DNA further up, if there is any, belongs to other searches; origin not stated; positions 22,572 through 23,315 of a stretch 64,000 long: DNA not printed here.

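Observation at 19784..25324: Periplasmic thiol-redox / cytochrome c maturation-like cluster with atypical Cys and His/Met-rich metal-binding features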

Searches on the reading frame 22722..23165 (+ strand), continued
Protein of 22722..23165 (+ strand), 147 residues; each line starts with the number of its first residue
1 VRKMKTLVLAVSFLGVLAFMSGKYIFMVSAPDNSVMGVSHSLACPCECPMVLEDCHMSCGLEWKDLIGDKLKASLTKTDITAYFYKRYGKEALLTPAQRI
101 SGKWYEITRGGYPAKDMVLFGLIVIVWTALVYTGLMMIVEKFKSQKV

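Call 76: search_protein_families(library=pfam, proteins=[L085:15624-16799:+, L085:16913-17809:+, L085:18078-19250:+, L085:19361-19918:+, L085:7547-8479:-, L085:6768-7550:-, L085:5155-6777:-, L085:4196-5158:-, L085:13810-14499:+, L085:15013-15522:+], max_evalue=0.01)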
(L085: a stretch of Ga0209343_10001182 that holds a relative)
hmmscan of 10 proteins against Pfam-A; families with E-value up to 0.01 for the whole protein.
L085:15624-16799:+ (391 aa): 4 families
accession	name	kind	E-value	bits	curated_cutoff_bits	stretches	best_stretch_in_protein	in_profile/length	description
PF13458.12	Peripla_BP_6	-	1.2e-45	157.2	31.7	1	45-378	4-339/343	Periplasmic binding protein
PF13433.12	Peripla_BP_5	-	2.1e-18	67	27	1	45-378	3-337/363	Periplasmic binding protein domain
PF01094.35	ANF_receptor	-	2.2e-14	53.7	25.4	1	66-348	6-298/353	Receptor family ligand binding region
PF13407.12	Peripla_BP_4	-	2.3e-05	24.5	35.1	1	46-275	2-221/258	Periplasmic binding protein domain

L085:16913-17809:+ (298 aa): 1 family
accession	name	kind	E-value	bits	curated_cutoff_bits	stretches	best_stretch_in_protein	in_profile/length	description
PF03781.23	FGE-sulfatase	-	6.2e-43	147.7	23.3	1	102-292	2-255/255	Sulfatase-modifying factor enzyme 1-like domain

L085:18078-19250:+ (390 aa): 3 families
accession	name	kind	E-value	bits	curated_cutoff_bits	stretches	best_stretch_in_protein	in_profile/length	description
PF00033.24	Cytochrome_B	-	2e-27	96.7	27.2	1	10-176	14-183/189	Cytochrome b/b6/petB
PF13631.11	Cytochrom_B_N_2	-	9.9e-15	55.3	27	1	68-177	2-115/169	Cytochrome b(N-terminal)/b6/petB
PF14358.11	DUF4405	-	0.0027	18.6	26.7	1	15-78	5-63/66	Domain of unknown function (DUF4405)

L085:19361-19918:+ (185 aa): 0 families

L085:7547-8479:- (310 aa): 5 families
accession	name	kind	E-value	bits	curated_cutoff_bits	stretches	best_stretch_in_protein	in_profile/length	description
PF00005.33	ABC_tran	-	4e-32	112.1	25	1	18-160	2-136/137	ABC transporter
PF13304.12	AAA_21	-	3.2e-14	54.1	27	2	149-192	254-300/304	AAA domain, putative AbiEii toxin, Type IV TA system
PF13175.12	AAA_15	-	1.3e-05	25.5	32.1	1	14-54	11-50/374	AAA ATPase domain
PF13732.12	DrrA1-3_C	-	4.8e-05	24.4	27.4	1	238-305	21-81/81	ATP-binding protein DrrA1-3-like, C-terminal domain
PF13476.12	AAA_23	-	0.00074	20.6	27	1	14-48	7-40/201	AAA domain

L085:6768-7550:- (260 aa): 5 families
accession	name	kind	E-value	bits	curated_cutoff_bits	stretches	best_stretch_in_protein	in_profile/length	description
PF12679.13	ABC2_membrane_2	-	1.2e-11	44.9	27.2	1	21-224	20-236/283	ABC-2 family transporter protein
PF12698.13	ABC2_membrane_3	-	4.7e-11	42.8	31.6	1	51-251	140-346/347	ABC-2 family transporter protein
PF13346.12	ABC2_membrane_5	-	1.1e-08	35.3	25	1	81-253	41-196/205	ABC-2 family transporter protein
PF01061.29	ABC2_membrane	-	4.8e-07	30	26.9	1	6-202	3-179/211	ABC-2 type transporter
PF12730.13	ABC2_membrane_4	-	0.00014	22.3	27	1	29-194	15-177/179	ABC-2 family transporter protein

L085:5155-6777:- (540 aa): 4 families
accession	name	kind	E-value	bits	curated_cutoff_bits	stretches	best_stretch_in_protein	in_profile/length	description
PF09822.16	ABC_transp_aux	-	1.1e-28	100.7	34.7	1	213-480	2-288/288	ABC-type uncharacterized transport system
PF23357.1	DUF7088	-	1.4e-14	54.6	27.8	1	104-186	1-92/105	Domain of unknown function (DUF7088)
PF14258.12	DUF4350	-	1.9e-07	32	30.4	1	229-481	4-181/181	Domain of unknown function (DUF4350)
PF23355.1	IFT52_GIFT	-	8.6e-06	25.4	27.2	1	256-301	40-84/246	IFT52 GIFT domain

L085:4196-5158:- (320 aa): 1 family
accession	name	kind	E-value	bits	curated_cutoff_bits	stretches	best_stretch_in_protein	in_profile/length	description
PF14238.11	DUF4340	-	1.2e-39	136.8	25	2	72-256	1-183/183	Domain of unknown function (DUF4340)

L085:13810-14499:+ (229 aa): 2 families
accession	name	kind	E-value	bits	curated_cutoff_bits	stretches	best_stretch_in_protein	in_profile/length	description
PF02630.20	SCO1-SenC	-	5.2e-40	136.9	22.8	1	56-193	3-133/134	SCO1/SenC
PF00578.27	AhpC-TSA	-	8.6e-06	26.1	26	1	53-194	4-121/124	AhpC/TSA family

L085:15013-15522:+ (169 aa): 7 families
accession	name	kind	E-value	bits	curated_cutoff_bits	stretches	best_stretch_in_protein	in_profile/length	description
PF00578.27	AhpC-TSA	-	2.5e-25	89.2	26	1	36-150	3-123/124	AhpC/TSA family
PF08534.16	Redoxin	-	1.3e-24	87.1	26.6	1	36-166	4-145/148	Redoxin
PF13905.12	Thioredoxin_8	-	1.1e-12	48.6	27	1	58-148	1-94/94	Thioredoxin-like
PF00085.26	Thioredoxin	-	3.6e-09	37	23.5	1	58-109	18-68/103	Thioredoxin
PF13098.12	Thioredoxin_2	-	9.2e-07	29.6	27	1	57-162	4-101/104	Thioredoxin-like domain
PF13728.12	TraF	-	0.0034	17.7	23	0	52-164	123-222/224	F plasmid transfer operon protein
PF00255.25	GSHPx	-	0.0055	16.7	27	1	44-99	7-61/108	Glutathione peroxidase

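Call 97: search_protein_families(library=pfam, proteins=[L059:3975-5123:-, L059:5511-6947:-, L059:12776-13918:+, L059:14073-14630:+, L059:15764-16243:+, L059:16275-17561:+, L059:17563-18255:+, L059:18502-19731:+, L059:19738-20202:-, L059:328-1917:-], max_evalue=0.001)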
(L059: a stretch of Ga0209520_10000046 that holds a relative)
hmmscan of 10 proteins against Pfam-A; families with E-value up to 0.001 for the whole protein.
L059:3975-5123:- (382 aa): 2 families
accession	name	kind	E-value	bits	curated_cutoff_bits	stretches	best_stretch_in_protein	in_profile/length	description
PF00034.26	Cytochrom_C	-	9.1e-11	43.4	21.3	1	203-290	3-89/90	Cytochrome c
PF13442.11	Cytochrome_CBB3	-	3.3e-10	40.6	27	1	200-287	2-68/68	Cytochrome C oxidase, cbb3-type, subunit III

L059:5511-6947:- (478 aa): 11 families
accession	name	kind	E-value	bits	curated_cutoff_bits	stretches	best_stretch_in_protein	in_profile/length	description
PF00158.32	Sigma54_activat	-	2e-70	236.3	20.2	1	147-313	1-167/168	Sigma-54 interaction domain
PF00072.30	Response_reg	-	3e-28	98.7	30.2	1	8-117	1-110/111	Response regulator receiver domain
PF14532.12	Sigma54_activ_2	-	6.2e-24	85.2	25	1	148-318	1-138/138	Sigma-54 interaction domain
PF25601.1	AAA_lid_14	-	7e-23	80.7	27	1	319-394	1-76/87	AAA+ ATPase lid domain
PF02954.25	HTH_8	-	3.7e-10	39.8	22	1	421-461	2-42/42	Bacterial regulatory protein, Fis family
PF00004.35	AAA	-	1e-07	32.9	21.2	1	171-294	1-117/131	ATPase family associated with various cellular activities (AAA)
PF07728.20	AAA_5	-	1.4e-07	32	22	1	171-290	2-124/139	AAA domain (dynein-related subfamily)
PF01078.27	Mg_chelatase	-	1.1e-05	25.4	20.3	0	227-288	94-157/207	Magnesium chelatase, subunit ChlI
PF23198.2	PDE8A_N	-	0.00017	22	29.6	1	6-87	11-93/147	PDE8A-like, N-terminal domain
PF20720.3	nSTAND3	-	0.0004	20.5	27.2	0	160-203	9-52/155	Novel STAND NTPase 3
PF07724.20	AAA_2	-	0.00067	20.2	27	0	169-297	4-133/166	AAA domain (Cdc48 subfamily)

L059:12776-13918:+ (380 aa): 1 family
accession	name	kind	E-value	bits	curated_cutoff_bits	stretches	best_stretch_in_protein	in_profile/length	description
PF00999.27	Na_H_Exchanger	-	1.7e-35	123.1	26.2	1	12-362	2-372/375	Sodium/hydrogen exchanger, transmembrane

L059:14073-14630:+ (185 aa): 9 families
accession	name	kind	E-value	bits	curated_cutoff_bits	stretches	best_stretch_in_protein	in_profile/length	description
PF08281.18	Sigma70_r4_2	-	5.8e-20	71.1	25.7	1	123-174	3-54/54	Sigma-70, region 4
PF04542.20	Sigma70_r2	-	3.2e-17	62.5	24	1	23-90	1-70/71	Sigma-70 region 2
PF04545.22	Sigma70_r4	-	2.7e-14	52.8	24.1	1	127-173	1-47/50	Sigma-70, region 4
PF07638.17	Sigma70_ECF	-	7.6e-09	36.2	21.1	1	7-174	6-179/185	ECF sigma factor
PF13384.12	HTH_23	-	1.3e-08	34.9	24.6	1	134-170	5-41/50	Homeodomain-like domain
PF13412.12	HTH_24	-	3e-05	23.9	21.9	1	146-172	17-43/48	Winged helix-turn-helix DNA-binding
PF13556.12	HTH_30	-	0.00012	22.2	27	1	145-173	11-39/59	PucR C-terminal helix-turn-helix domain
PF25787.1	HTH_SB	-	0.00013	22.1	43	1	131-171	7-47/53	Sleeping Beauty transposase HTH domain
PF13518.12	HTH_28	-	0.00057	20.4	25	0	135-172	1-38/52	Helix-turn-helix domain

L059:15764-16243:+ (159 aa): 3 families
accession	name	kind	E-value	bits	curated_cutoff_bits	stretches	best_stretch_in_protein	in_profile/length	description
PF13801.11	Metal_resist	-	1.2e-15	58.2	29.2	1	14-137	4-122/125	Heavy-metal resistance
PF07813.17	LTXXQ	-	1.5e-09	38.9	24.3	1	44-144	2-99/100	LTXXQ motif family protein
PF16231.10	DUF4890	-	0.00023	22.1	29.7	1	38-141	10-109/109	Domain of unknown function (DUF4890)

L059:16275-17561:+ (428 aa): 3 families
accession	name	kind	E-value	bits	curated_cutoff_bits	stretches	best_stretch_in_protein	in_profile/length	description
PF16576.10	HlyD_D23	-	3.6e-24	85.7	30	1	42-332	3-214/214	Barrel-sandwich domain of CusB or HlyD membrane-fusion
PF13437.12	HlyD_3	-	6.2e-16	59.5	22.2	1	223-329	2-106/106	HlyD family secretion protein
PF13533.13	Biotin_lipoyl_2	-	6.9e-06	26.2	29.8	1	61-88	5-32/32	Biotin-lipoyl like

L059:17563-18255:+ (230 aa): 3 families
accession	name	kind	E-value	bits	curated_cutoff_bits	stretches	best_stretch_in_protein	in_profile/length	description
PF00005.33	ABC_tran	-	1.1e-35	123.7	25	1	23-171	1-136/137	ABC transporter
PF13304.12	AAA_21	-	3.1e-08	34.5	27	0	142-202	236-298/304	AAA domain, putative AbiEii toxin, Type IV TA system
PF02463.25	SMC_N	-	5e-08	33.1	40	1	29-214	21-209/220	RecF/RecN/SMC N terminal domain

L059:18502-19731:+ (409 aa): 2 families
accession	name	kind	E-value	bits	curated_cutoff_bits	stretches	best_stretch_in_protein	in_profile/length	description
PF12704.14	MacB_PCD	-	3.6e-59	201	27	1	22-248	1-206/207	MacB-like periplasmic core domain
PF02687.27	FtsX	-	6.6e-20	71.8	25.5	1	289-398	2-116/120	FtsX-like permease C-terminal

L059:19738-20202:- (154 aa): 3 families
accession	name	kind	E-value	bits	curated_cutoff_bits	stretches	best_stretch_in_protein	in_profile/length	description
PF13442.11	Cytochrome_CBB3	-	3.8e-10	40.4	27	1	57-144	4-68/68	Cytochrome C oxidase, cbb3-type, subunit III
PF00034.26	Cytochrom_C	-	3.1e-08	35.3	21.3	1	65-147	10-89/90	Cytochrome c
PF03468.20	XS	-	0.00082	20.1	25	0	33-68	71-106/113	XS domain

L059:328-1917:- (529 aa): 4 families
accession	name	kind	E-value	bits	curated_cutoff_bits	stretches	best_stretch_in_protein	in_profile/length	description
PF09822.16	ABC_transp_aux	-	1.4e-27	97.2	34.7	1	212-468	2-287/288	ABC-type uncharacterized transport system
PF23357.1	DUF7088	-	4.7e-14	52.9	27.8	1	100-187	2-93/105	Domain of unknown function (DUF7088)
PF23355.1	IFT52_GIFT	-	1.2e-07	31.5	27.2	1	255-323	40-111/246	IFT52 GIFT domain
PF14258.12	DUF4350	-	2.9e-05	24.8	30.4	0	227-299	3-75/181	Domain of unknown function (DUF4350)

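Call 99: search_protein_families(library=ncbifam, proteins=[L086:7284-9089:+, L029:6586-8346:-, L081:5139-7073:+, L085:12350-12862:+, L085:9887-10372:+], max_evalue=0.001)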
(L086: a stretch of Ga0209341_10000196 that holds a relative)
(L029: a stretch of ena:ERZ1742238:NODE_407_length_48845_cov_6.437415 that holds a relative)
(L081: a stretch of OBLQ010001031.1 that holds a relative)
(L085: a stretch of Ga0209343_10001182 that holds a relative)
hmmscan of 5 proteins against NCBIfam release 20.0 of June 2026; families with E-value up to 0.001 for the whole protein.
L086:7284-9089:+ (601 aa): 7 families
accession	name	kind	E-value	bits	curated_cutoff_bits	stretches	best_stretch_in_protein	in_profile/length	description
NF052460.1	L-NosZ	equivalog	1.3e-202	673.6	700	1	68-558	1-479/480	clade III lactonase-type nitrous-oxide reductase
TIGR04246.1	nitrous_NosZ_Gp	equivalog_domain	1.8e-59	201.5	625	2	276-557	320-576/578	Sec-dependent nitrous-oxide reductase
TIGR04244.1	nitrous_NosZ_RR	equivalog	3.2e-47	161.4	625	2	243-557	306-626/627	TAT-dependent nitrous-oxide reductase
TIGR03866.1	PQQ_ABC_repeats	subfamily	1.5e-12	47.2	287.3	1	223-350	12-140/310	PQQ-dependent catabolism-associated beta-propeller protein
TIGR02276.1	beta_rpt_yvtn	repeat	4.4e-11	42.6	27.85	0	261-301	1-41/42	beta-propeller repeat protein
NF052340.1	hydrazine_beta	equivalog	8.2e-07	28.4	560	0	232-312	55-136/372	hydrazine synthase subunit beta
NF052342.1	hydrazine_BC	exception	0.0001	20.6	1250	0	233-312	62-142/690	hydrazine synthase subunit beta-gamma fusion subunit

L029:6586-8346:- (586 aa): 7 families
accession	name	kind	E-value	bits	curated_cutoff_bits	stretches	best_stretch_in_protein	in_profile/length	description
NF052460.1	L-NosZ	equivalog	7.6e-239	793.1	700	1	50-549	1-480/480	clade III lactonase-type nitrous-oxide reductase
TIGR04246.1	nitrous_NosZ_Gp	equivalog_domain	4.1e-52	177.3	625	1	217-548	267-577/578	Sec-dependent nitrous-oxide reductase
TIGR04244.1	nitrous_NosZ_RR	equivalog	4.4e-37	127.9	625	1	206-547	300-626/627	TAT-dependent nitrous-oxide reductase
TIGR03866.1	PQQ_ABC_repeats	subfamily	4.9e-12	45.5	287.3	1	192-275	11-94/310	PQQ-dependent catabolism-associated beta-propeller protein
TIGR02276.1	beta_rpt_yvtn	repeat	2.6e-07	30.5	27.85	0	101-120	1-20/42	beta-propeller repeat protein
TIGR03096.1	nitroso_cyanin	equivalog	2.1e-05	24.3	142.85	1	443-539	43-127/135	nitrosocyanin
NF052340.1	hydrazine_beta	equivalog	9.9e-05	21.5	560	0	139-255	36-152/372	hydrazine synthase subunit beta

L081:5139-7073:+ (644 aa): 0 families

L085:12350-12862:+ (170 aa): 8 families
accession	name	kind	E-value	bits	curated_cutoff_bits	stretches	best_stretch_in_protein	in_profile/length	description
NF002854.0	PRK03147.1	subfamily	3.6e-27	95.4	170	1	20-168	26-171/176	thiol-disulfide oxidoreductase ResA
NF041202.1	StoA_CxxC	exception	7.2e-14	52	210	1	44-166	40-161/163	endospore biogenesis thiol-disulfide oxidoreductase StoA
TIGR00385.1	dsbE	subfamily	3.9e-10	39.6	123.15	1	57-158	63-161/173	DsbE family thiol:disulfide interchange protein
NF041054.1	WAxxUGC_long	equivalog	1.1e-08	34.8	300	1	41-152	88-199/354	ResA-like WAxxUGC motif-containing protein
NF010625.0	PRK14018.1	equivalog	9.8e-07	27.6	522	1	7-157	6-162/521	bifunctional peptide-methionine (S)-S-oxide reductase MsrA/peptide-methionine (R)-S-oxide reductase MsrB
NF011941.0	PRK15412.1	equivalog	1.2e-05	24.9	359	1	56-157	67-165/185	thiol:disulfide interchange protein DsbE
TIGR01068.1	thioredoxin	equivalog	4.7e-05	23.5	96.8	0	121-167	55-98/101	thioredoxin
NF047696.1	ThlDiSintTplARhiz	equivalog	0.00016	21.5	230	1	46-99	86-139/219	thiol:disulfide interchange protein TlpA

L085:9887-10372:+ (161 aa): 1 family
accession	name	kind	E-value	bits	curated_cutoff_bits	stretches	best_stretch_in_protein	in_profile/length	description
TIGR03147.1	cyt_nit_nrfF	exception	0.00019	21.1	159.2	0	48-111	35-98/126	heme lyase NrfEFG subunit NrfF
